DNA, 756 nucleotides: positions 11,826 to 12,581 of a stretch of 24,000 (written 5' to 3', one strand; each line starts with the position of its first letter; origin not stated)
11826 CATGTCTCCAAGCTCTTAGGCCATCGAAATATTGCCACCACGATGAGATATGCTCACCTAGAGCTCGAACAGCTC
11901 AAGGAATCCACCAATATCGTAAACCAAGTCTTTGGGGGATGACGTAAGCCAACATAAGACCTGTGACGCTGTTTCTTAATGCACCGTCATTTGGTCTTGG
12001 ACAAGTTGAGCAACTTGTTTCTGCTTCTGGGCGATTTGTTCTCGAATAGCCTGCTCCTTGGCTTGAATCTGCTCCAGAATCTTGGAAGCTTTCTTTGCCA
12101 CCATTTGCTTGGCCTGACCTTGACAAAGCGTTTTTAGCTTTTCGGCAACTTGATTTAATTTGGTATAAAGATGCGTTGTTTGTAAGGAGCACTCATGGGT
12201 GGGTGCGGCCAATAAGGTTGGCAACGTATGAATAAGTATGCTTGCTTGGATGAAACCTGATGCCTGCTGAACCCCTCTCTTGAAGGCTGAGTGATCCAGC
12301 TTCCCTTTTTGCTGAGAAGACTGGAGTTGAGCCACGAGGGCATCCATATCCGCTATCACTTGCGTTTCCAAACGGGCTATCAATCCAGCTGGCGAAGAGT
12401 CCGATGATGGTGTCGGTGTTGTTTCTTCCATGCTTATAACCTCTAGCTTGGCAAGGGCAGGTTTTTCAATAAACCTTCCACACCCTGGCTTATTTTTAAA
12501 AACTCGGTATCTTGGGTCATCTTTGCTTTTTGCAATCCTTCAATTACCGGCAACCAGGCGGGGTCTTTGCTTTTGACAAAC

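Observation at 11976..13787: Expanded R-body (reb) operon: four RebB-family paralogs plus a coiled-coil protein, carried next to an integrase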

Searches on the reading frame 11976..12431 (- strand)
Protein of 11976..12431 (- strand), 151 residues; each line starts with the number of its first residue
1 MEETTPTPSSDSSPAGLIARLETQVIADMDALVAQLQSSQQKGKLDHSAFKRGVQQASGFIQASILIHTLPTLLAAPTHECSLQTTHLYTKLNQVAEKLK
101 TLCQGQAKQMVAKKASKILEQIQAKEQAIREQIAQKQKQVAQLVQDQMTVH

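Call 3: search_protein_families(library=pfam, proteins=[window:11976-12431:-], max_evalue=1)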
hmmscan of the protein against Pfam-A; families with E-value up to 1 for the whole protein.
window:11976-12431:- (151 aa): 5 families
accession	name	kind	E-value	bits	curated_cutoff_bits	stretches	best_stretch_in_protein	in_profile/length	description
PF13852.11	DUF4197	-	0.0042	17.2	24.9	1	77-143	125-196/199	Protein of unknown function (DUF4197)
PF15499.12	Peptidase_C98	-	0.042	13.9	27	1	72-139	25-94/272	Ubiquitin-specific peptidase-like, SUMO isopeptidase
PF21329.2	CYP38_PsbQ-like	-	0.13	13.2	27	1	47-127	39-114/117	Peptidyl-prolyl cis-trans isomerase CYP38-like, PsbQ-like domain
PF04513.17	Baculo_PEP_C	-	0.3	11.6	38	1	70-144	25-98/140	Baculovirus polyhedron envelope protein, PEP, C terminus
PF05400.18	FliT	-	0.32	12.3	29.5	0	104-146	32-74/85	Flagellar protein FliT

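Call 4: search_protein_families(library=ncbifam, proteins=[window:11976-12431:-], max_evalue=1)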
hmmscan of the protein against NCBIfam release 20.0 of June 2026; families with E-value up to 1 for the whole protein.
window:11976-12431:- (151 aa): 0 families

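Call 10: find_encoding_contigs(protein=window:11976-12431:-, flank=10000, max_places=6)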
Protein window:11976-12431:- (151 aa): 1 contig read that carries it; 1 place shown.
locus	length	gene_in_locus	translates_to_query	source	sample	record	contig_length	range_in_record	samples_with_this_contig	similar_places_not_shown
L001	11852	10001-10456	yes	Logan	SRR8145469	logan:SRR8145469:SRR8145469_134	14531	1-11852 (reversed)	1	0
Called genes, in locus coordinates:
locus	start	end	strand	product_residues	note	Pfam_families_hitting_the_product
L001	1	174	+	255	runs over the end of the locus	PF13471:Transglut_core3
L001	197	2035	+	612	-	PF13537:GATase_7 (weak), PF00733:Asn_synthase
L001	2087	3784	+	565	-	PF00664:ABC_membrane, PF00005:ABC_tran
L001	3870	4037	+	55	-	-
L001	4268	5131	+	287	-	-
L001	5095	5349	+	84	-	-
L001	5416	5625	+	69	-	PF09000:Cytotoxic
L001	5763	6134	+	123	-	-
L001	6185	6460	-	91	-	PF05016:ParE_toxin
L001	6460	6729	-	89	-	PF01402:RHH_1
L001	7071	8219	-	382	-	-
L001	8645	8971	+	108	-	PF11747:RebB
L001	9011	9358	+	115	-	PF11747:RebB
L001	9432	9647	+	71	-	PF11747:RebB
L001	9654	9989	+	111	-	-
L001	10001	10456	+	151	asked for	-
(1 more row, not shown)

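Call 11: find_homologous_proteins(query=window:11976-12431:-)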
Query window:11976-12431:- (151 aa): 4 proteins with E <= 0.001 among 40 candidates.
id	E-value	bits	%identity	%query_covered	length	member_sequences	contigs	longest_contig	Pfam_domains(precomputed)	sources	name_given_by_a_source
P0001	9.4e-86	302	100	100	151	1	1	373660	-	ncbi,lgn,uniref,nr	ncbi:hypothetical protein [Candidatus Finniella inopinata]|uniref:Uncharacterized protein n=1 Tax=Ca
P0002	6.6e-40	154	59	100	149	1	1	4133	-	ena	-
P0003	7.0e-39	151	58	100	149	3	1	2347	-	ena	-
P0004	1.1e-33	134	53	98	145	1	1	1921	-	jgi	-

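Call 13: find_encoding_contigs(protein=P0002, flank=10000)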
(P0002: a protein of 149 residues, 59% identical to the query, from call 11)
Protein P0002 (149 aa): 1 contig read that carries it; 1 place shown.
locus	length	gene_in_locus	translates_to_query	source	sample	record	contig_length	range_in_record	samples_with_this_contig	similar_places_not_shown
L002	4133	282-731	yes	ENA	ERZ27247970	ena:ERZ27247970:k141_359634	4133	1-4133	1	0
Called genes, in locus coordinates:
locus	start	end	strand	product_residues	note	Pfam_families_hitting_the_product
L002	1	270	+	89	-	?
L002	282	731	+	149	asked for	-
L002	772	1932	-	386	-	PF13356:Arm-DNA-bind_3, PF14659:Phage_int_SAM_3 (weak), PF00589:Phage_integrase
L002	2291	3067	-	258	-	PF04402:SIMPL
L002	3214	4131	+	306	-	?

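Call 14: find_encoding_contigs(protein=P0003, flank=10000)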
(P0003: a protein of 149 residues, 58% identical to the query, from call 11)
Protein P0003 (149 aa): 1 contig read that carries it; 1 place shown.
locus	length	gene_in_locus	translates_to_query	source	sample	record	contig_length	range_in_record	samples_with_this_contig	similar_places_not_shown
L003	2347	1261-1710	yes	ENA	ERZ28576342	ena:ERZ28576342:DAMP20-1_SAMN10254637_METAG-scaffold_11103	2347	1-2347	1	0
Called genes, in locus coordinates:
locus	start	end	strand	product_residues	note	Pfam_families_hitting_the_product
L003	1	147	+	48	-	?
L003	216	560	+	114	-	PF11747:RebB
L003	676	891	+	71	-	PF11747:RebB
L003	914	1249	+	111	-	-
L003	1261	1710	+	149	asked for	-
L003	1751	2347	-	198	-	?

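Call 15: find_encoding_contigs(protein=P0004, flank=10000)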
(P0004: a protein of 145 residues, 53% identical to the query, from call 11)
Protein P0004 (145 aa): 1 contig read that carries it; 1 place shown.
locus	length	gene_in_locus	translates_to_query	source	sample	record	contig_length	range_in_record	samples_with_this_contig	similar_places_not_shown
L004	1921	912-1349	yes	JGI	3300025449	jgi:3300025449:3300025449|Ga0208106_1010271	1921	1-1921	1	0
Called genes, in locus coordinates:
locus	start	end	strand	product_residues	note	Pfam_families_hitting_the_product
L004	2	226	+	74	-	?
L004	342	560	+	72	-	PF11747:RebB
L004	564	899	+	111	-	-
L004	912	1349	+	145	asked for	-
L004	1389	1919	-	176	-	?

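Call 38: search_protein_representatives(alignment_id=A2)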
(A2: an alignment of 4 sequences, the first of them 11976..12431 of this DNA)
Query: 4 sequences, 147 profile positions. Proteins with E-value up to 0.001 (for the whole library): 20; up to 1e-10: 15; up to 1e-30: 5. The best 20 are listed.
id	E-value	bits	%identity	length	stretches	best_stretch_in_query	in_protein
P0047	1.7e-70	251.9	-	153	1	8-147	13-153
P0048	6.5e-43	162.4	-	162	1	7-145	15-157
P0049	4.5e-37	143.5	-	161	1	8-143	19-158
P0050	4.7e-35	136.9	-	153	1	1-143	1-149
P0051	2.3e-34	134.7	-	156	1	1-144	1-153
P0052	6.4e-28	113.8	-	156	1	1-144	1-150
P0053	4.2e-27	111.1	-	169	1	6-144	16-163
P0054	7.2e-26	107.1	-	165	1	4-143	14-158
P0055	2.2e-25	105.5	-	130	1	26-141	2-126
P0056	2.8e-24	102.0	-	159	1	12-144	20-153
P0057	3.6e-17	78.9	-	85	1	1-80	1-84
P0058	9.0e-17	77.6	-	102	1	11-97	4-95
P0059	5.8e-16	75.0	-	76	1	80-145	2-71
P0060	1.5e-14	70.4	-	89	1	5-74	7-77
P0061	2.2e-11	60.2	-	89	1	6-69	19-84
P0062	4.7e-10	55.8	-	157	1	4-142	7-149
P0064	2.0e-06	44.0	-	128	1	33-142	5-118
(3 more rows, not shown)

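Call 39: predict_structure(alignment_id=A2)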
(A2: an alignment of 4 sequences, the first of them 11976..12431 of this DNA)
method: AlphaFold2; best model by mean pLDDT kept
length: 151 residues; sequences in the alignment: 4
mean_pLDDT: 74.6   pTM: 0.49
mean pLDDT of the five models: 74.6, 69.7, 69.7, 68.7, 64.5
residues with pLDDT >= 90: 21; 70-90: 90; 50-70: 24; < 50: 16
segments of 3 or more residues with pLDDT < 50: 2-10, 77-83
pLDDT, mean of each block of 10 residues (from residue 1): 46 67 81 85 79 80 71 52 60 74 77 84 92 92 82 50
secondary structure, 60 per line:
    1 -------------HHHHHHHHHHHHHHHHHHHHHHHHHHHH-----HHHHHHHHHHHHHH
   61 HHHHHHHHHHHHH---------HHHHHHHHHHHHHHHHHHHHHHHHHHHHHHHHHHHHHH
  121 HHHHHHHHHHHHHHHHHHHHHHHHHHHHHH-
elements in order: H14-41 H47-73 H83-150

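Call 43: search_solved_structures(query=A4, max_evalue=10)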
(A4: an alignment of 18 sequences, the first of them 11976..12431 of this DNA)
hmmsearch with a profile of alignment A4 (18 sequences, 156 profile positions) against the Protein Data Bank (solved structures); distinct sequences matched with E-value up to 10: 4.
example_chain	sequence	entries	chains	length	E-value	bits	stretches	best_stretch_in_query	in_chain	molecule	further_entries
6uz7_Bq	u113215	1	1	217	0.23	14.7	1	43-105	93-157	Ribosomal protein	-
5it7_qq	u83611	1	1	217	0.24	14.7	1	43-105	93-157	Ribosomal protein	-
1xi5_J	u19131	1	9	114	0.77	13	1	103-135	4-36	Auxilin J-domain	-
1n4c_A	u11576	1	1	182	1.5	12.1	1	102-135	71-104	Auxilin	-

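Call 44: search_protein_families(library=phrogs, proteins=[window:11976-12431:-], max_evalue=0.1)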
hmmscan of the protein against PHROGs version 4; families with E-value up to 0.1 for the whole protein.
window:11976-12431:- (151 aa): 1 family
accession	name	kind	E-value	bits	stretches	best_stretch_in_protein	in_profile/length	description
phrog_37412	-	unknown function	0.071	14.1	0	35-142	41-135/146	-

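Call 92: fold_search(model_id=the predicted structure, library=pdb)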
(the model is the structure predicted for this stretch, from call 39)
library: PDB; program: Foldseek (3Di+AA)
matches with E <= 10: 368; with E <= 0.001: 0
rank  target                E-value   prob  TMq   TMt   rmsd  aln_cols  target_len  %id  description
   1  3uun_B                4.0e-01  0.72  0.34  0.44   8.4       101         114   10  Crystal Structure of N-terminal first spectrin repeat of dystrophin (released 2012-09-19)
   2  8fvt_A                4.5e-01  0.98  0.46  0.67   3.5        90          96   14  Multi-state design of two-state switchable hinge proteins (released 2023-08-16)
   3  8zak_B                5.4e-01  0.63  0.38  0.26   5.3       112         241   12  Crystal structure of the channel protein CorA from Campylobacter jejuni in complex with Ni2+ (released 2024-06-19)
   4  8ftx_MODEL_1_A        6.8e-01  0.75  0.35  0.27   5.1        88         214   15  FlgN-FliJ fusion complex (released 2023-07-05)
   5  8zah_B                6.8e-01  0.44  0.34  0.24   6.7       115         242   13  Crystal structure of the channel protein CorA from Campylobacter jejuni (released 2024-06-19)
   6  3uun_A                7.2e-01  0.54  0.35  0.44   7.6       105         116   12  Crystal Structure of N-terminal first spectrin repeat of dystrophin (released 2012-09-19)
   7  8zah_A                7.2e-01  0.54  0.35  0.24   5.6       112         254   12  Crystal structure of the channel protein CorA from Campylobacter jejuni (released 2024-06-19)
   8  8oyy_B                8.1e-01  0.41  0.29  0.21   7.3        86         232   15  De novo designed soluble GPCR-like fold GLF_32 (released 2023-10-18)
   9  8zak_A                8.6e-01  0.47  0.35  0.24   5.6       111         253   13  Crystal structure of the channel protein CorA from Campylobacter jejuni in complex with Ni2+ (released 2024-06-19)
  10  8oyy_A                9.1e-01  0.35  0.28  0.20   7.3        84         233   15  De novo designed soluble GPCR-like fold GLF_32 (released 2023-10-18)
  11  9rgx_B                9.6e-01  0.72  0.41  0.58   3.9        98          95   10  X-ray crystal structure of a de novo designed single-chain antiparallel 3-helix coiled-coil bundle, sc-apCC3-ACW (released 2025-09-03)
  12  2dnx_MODEL_1_A        1.0e+00  0.54  0.38  0.43   5.2       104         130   16  Solution structure of RSGI RUH-063, an N-terminal domain of Syntaxin 12 from human cDNA (released 2006-10-26)
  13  4l8i_B                1.1e+00  0.66  0.40  0.50   4.7       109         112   14  Crystal structure of RSV epitope scaffold FFL_005 (released 2014-02-12)
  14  6b87_A                1.3e+00  0.47  0.34  0.49  15.7        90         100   14  Crystal structure of transmembrane protein TMHC2_E (released 2018-03-14)
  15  3l8r_A                1.4e+00  0.84  0.48  0.67   3.3        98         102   10  The crystal structure of PtcA from S. mutans (released 2010-01-12)
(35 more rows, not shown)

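Call 95: search_protein_families(library=padloc, proteins=[window:11976-12431:-], max_evalue=0.1)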
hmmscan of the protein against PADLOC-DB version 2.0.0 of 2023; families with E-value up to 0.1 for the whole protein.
window:11976-12431:- (151 aa): 1 family
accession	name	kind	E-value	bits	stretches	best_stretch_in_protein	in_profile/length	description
PDLC03164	Specificity_I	-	0.00027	18.4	1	80-146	304-370/409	Type I specificity subunit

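Call 99: predict_structure(alignment_id=A9)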
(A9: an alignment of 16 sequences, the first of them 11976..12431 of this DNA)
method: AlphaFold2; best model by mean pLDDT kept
length: 151 residues; sequences in the alignment: 16
mean_pLDDT: 85.1   pTM: 0.60
mean pLDDT of the five models: 85.1, 84.3, 83.9, 75.8, 71.9
residues with pLDDT >= 90: 73; 70-90: 56; 50-70: 13; < 50: 9
segments of 3 or more residues with pLDDT < 50: 2-10
pLDDT, mean of each block of 10 residues (from residue 1): 47 79 92 94 89 93 87 69 75 89 89 94 97 96 91 57
secondary structure, 60 per line:
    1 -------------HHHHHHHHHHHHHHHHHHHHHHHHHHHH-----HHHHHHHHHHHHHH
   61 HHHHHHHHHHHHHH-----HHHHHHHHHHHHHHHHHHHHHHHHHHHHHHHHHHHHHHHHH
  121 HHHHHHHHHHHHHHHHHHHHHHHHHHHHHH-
elements in order: H14-41 H47-74 H80-150

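Call 102: fold_search(model_id=the predicted structure, library=viral)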
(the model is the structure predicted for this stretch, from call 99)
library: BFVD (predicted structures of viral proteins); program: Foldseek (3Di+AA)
matches with E <= 10: 553; with E <= 0.001: 0
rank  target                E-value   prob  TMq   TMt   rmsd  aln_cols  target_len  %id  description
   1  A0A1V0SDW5            2.8e-02  1.00  0.51  0.64   8.4       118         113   18  Uncharacterized protein [Indivirus ILV1]
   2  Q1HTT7                2.4e-01  0.75  0.31  0.44  12.5       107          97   11  A7L [Squirrelpox virus]
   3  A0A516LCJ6            3.8e-01  0.60  0.30  0.04  19.3        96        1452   10  (no name in the UniProt tables at hand)
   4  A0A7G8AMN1            4.3e-01  0.89  0.47  0.50   4.1       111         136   12  (no name in the UniProt tables at hand)
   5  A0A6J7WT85            5.4e-01  0.97  0.38  0.77   1.4        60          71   23  Uncharacterized protein [uncultured Caudovirales phage]
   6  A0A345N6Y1            5.4e-01  0.94  0.45  0.58   3.2        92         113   13  (no name in the UniProt tables at hand)
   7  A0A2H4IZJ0            5.4e-01  0.47  0.34  0.21  23.1       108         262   16  Uncharacterized protein [uncultured Caudovirales phage]
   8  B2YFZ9                5.7e-01  0.28  0.29  0.17   7.2       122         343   13  Uncharacterized protein [Musca hytrovirus(isolate Musca domestica/United States/Boucias/-)]
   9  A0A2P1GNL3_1          6.5e-01  0.54  0.33  0.06   4.2        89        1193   17  Genome polyprotein (Fragment) [Zhejiang gunthers frog calicivirus 2]
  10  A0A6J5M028            6.5e-01  0.47  0.35  0.09   7.5       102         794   12  Uncharacterized protein [uncultured Caudovirales phage]
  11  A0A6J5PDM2            6.5e-01  0.25  0.26  0.31   9.5       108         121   11  Uncharacterized protein [uncultured Caudovirales phage]
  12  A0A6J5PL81            6.9e-01  0.80  0.41  0.64   3.7        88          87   17  Uncharacterized protein [uncultured Caudovirales phage]
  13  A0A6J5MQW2            7.3e-01  0.20  0.24  0.25  12.4       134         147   13  Uncharacterized protein [uncultured Caudovirales phage]
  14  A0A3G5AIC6            7.7e-01  0.44  0.37  0.39   7.4       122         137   11  Uncharacterized protein [Sylvanvirus sp.]
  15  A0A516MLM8            8.2e-01  0.63  0.42  0.41  20.2       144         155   14  (no name in the UniProt tables at hand)
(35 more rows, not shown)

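Call 117: list_cluster_members(proteins=[P0048, P0049, P0050, P0051, P0052, P0053, P0054, P0056, P0062, P0064])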
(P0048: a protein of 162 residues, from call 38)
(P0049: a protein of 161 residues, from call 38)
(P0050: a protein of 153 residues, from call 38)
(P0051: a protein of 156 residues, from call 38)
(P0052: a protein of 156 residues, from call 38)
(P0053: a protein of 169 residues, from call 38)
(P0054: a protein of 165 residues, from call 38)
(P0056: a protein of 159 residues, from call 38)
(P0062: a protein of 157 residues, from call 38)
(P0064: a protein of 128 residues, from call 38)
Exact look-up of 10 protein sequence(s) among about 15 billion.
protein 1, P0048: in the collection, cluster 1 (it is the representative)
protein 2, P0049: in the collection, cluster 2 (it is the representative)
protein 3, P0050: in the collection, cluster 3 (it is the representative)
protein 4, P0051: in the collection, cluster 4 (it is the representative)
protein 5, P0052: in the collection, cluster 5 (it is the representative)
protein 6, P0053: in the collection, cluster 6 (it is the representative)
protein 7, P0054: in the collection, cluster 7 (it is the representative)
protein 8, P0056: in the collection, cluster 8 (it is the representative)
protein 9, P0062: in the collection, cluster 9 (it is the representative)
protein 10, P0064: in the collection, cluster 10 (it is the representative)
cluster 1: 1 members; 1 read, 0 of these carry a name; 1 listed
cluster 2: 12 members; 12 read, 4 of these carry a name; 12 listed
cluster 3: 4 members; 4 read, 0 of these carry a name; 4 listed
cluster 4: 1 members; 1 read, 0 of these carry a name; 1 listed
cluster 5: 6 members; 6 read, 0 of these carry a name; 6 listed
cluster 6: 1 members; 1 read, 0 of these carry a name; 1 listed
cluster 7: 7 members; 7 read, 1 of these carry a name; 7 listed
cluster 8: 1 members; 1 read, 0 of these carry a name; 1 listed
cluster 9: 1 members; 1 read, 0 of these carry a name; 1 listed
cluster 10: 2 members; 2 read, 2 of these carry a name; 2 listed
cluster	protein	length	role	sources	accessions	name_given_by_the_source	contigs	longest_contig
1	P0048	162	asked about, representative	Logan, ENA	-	-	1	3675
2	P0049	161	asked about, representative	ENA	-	-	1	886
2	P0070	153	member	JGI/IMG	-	hypothetical protein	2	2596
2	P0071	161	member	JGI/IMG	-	hypothetical protein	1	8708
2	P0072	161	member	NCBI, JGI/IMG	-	hypothetical protein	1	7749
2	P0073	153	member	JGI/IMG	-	hypothetical protein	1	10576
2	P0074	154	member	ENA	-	-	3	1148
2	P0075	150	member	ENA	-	-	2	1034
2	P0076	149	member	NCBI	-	-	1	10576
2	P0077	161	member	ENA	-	-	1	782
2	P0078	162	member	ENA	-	-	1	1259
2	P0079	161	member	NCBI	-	-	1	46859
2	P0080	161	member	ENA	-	-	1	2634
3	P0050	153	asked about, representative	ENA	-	-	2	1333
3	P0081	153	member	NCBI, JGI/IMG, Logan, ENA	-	-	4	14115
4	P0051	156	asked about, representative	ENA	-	-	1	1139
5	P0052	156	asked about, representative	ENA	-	-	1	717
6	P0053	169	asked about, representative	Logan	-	-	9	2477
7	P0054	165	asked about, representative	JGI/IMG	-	TRAP-type mannitol/chloroaromatic compound transport system substrate-binding protein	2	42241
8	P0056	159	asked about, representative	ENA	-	-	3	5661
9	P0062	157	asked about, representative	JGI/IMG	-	-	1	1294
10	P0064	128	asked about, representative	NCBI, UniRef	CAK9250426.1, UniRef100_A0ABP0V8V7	unnamed protein product [Sphagnum jensenii] | Uncharacterized protein n=1 Tax=Sphagnum jensenii TaxID=128206 RepID=A0ABP0V8V7_9BRYO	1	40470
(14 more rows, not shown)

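Call 118: find_encoding_contigs(protein=P0054, flank=9000, max_places=2)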
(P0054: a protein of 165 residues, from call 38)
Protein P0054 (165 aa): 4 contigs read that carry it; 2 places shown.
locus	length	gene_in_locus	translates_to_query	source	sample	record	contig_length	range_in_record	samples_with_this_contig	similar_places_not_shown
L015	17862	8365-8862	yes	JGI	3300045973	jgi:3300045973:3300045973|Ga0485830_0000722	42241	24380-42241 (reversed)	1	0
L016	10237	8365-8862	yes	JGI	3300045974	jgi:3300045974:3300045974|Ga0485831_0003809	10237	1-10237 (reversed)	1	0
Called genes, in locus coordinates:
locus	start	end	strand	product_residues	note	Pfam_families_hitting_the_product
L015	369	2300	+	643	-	-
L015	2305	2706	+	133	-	-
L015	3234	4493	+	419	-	PF13173:AAA_14, PF13635:DUF4143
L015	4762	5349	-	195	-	-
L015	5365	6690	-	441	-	-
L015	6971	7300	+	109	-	PF11747:RebB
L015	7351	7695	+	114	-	PF11747:RebB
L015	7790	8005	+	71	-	PF11747:RebB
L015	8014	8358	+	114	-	-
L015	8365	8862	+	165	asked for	-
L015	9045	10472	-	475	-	-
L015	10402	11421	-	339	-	PF01656:CbiA (weak), PF13614:AAA_31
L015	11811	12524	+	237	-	-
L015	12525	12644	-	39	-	-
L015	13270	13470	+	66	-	-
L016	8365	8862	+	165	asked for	-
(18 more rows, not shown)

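Call 119: find_encoding_contigs(protein=P0056, flank=6000, max_places=2)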
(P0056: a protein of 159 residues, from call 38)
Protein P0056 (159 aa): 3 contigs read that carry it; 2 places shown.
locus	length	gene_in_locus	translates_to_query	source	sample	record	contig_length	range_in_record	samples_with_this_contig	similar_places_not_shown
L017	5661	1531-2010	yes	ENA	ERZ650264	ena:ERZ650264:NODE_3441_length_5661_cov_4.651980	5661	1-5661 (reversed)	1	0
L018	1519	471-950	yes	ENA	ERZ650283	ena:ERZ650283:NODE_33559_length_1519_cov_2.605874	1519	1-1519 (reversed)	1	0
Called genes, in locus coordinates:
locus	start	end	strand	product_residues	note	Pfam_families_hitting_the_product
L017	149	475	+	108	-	PF11747:RebB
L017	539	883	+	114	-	PF11747:RebB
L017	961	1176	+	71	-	PF11747:RebB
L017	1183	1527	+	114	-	-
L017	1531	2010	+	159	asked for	-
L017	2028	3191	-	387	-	PF13356:Arm-DNA-bind_3, PF14659:Phage_int_SAM_3 (weak), PF00589:Phage_integrase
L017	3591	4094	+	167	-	PF00293:NUDIX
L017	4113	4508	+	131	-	PF07166:DUF1398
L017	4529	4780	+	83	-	PF00462:Glutaredoxin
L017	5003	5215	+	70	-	PF00584:SecE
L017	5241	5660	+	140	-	?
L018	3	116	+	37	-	?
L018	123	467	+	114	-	-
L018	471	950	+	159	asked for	-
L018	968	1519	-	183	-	?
